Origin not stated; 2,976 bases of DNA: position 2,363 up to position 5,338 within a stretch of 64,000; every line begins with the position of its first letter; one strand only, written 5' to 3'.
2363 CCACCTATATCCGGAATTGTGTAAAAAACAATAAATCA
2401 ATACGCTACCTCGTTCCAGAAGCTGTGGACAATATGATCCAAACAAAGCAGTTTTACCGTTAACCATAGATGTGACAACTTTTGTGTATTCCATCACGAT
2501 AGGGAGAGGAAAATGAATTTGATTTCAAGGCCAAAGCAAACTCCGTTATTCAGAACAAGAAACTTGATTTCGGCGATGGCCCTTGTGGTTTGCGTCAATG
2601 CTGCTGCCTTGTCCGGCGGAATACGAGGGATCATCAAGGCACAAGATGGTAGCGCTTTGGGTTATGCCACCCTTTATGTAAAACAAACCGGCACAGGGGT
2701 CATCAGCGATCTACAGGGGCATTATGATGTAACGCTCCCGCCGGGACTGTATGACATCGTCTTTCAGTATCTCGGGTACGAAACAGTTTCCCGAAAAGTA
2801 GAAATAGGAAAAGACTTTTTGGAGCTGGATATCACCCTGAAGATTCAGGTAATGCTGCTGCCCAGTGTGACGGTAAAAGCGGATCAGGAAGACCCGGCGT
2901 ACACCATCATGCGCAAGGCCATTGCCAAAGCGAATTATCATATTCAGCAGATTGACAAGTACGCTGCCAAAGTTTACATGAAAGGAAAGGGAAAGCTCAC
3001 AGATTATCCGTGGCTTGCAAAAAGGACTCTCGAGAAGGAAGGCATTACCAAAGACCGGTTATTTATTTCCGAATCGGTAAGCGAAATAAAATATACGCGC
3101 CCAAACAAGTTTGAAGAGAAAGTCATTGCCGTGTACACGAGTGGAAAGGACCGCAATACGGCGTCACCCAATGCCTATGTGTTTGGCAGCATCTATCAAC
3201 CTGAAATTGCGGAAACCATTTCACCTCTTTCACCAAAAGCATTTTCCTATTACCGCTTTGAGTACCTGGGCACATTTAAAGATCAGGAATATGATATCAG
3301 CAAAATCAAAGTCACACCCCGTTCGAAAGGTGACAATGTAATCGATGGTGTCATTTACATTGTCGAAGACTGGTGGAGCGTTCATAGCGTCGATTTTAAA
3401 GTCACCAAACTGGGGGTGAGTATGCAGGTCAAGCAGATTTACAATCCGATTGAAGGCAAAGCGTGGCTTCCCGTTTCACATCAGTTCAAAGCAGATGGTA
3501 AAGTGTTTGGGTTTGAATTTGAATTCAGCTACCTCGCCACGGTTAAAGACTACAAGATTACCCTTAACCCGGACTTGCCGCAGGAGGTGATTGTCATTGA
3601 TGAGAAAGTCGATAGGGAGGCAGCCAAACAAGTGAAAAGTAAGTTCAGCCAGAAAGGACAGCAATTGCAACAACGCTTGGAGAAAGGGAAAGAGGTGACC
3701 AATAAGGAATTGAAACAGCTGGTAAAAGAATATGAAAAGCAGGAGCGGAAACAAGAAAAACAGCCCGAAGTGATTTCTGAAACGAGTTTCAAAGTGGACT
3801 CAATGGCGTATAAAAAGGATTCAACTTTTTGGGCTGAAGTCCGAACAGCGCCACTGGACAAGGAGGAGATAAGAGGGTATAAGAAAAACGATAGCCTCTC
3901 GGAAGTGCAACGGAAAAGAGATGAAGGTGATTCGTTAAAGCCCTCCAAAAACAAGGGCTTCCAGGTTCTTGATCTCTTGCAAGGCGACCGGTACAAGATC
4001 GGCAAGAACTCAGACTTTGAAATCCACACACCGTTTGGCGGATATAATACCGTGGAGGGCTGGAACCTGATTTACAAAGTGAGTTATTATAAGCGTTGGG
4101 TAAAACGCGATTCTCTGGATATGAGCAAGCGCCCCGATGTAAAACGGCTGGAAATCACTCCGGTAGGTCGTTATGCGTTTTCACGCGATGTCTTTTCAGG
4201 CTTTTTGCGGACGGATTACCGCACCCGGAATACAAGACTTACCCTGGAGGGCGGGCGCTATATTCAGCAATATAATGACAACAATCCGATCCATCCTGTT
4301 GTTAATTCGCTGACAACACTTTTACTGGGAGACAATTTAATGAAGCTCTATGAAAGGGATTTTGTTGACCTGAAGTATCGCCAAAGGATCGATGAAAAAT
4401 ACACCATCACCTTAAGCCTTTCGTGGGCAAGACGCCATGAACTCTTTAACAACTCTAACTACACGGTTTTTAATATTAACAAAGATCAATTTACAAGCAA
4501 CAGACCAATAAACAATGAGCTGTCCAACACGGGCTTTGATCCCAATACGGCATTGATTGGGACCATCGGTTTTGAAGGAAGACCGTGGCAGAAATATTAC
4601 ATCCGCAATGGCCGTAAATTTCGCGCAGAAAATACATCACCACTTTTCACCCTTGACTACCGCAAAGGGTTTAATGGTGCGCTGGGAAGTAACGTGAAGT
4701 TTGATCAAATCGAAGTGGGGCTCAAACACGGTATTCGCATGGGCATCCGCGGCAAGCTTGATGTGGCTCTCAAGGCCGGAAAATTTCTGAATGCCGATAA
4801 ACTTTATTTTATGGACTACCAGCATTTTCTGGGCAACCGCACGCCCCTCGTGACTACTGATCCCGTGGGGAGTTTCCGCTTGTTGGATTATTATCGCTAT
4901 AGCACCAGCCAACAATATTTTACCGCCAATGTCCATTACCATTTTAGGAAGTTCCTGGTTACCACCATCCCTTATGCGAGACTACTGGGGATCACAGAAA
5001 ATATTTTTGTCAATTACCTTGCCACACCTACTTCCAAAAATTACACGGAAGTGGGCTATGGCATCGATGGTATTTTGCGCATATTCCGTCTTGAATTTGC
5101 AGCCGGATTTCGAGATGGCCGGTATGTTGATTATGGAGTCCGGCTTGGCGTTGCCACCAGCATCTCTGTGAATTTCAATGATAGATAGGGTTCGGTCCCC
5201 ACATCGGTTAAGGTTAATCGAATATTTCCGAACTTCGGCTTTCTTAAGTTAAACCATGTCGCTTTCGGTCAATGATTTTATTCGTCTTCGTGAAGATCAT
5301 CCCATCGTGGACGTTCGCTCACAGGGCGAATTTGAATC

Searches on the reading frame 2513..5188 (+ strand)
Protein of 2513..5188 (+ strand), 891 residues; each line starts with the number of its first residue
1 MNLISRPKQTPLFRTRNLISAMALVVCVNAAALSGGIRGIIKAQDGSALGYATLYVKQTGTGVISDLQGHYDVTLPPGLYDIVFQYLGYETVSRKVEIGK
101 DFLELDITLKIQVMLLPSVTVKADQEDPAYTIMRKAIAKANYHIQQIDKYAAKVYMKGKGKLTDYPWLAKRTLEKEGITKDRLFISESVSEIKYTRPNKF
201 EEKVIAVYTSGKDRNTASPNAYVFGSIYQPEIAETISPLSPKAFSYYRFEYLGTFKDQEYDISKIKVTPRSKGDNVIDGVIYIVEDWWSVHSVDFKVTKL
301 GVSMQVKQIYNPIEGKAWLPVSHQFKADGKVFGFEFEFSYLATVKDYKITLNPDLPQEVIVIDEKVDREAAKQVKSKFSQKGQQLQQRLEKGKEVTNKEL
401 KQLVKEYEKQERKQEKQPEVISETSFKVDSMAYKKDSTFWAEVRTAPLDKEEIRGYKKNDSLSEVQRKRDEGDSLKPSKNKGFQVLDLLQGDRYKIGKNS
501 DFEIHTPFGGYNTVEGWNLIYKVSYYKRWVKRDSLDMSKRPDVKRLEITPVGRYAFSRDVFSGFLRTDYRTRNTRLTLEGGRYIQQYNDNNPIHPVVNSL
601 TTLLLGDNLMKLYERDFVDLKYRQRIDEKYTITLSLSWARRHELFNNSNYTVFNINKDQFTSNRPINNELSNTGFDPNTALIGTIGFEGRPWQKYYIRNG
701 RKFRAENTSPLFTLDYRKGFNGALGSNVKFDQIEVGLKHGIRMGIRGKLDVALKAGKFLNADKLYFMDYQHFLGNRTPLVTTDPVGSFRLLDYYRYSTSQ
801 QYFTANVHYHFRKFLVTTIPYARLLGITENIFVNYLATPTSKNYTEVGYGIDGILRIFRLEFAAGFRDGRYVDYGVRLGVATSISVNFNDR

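Call 80: search_protein_families(library=pfam, proteins=[window:2513-5188:+], max_evalue=1e-8)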
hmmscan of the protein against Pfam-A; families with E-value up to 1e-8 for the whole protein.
window:2513-5188:+ (891 aa): 3 families
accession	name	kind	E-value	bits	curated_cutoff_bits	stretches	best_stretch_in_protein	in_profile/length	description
PF18939.6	DUF5686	-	1.8e-214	714.5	39.2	1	132-851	1-669/669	Family of unknown function (DUF5686)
PF13715.12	CarbopepD_reg_2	-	3.9e-14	52.9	32.2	1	38-121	2-88/88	CarboxypepD_reg-like domain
PF13620.12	CarboxypepD_reg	-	1e-10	42.2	32.3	1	37-110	2-82/82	Carboxypeptidase regulatory-like domain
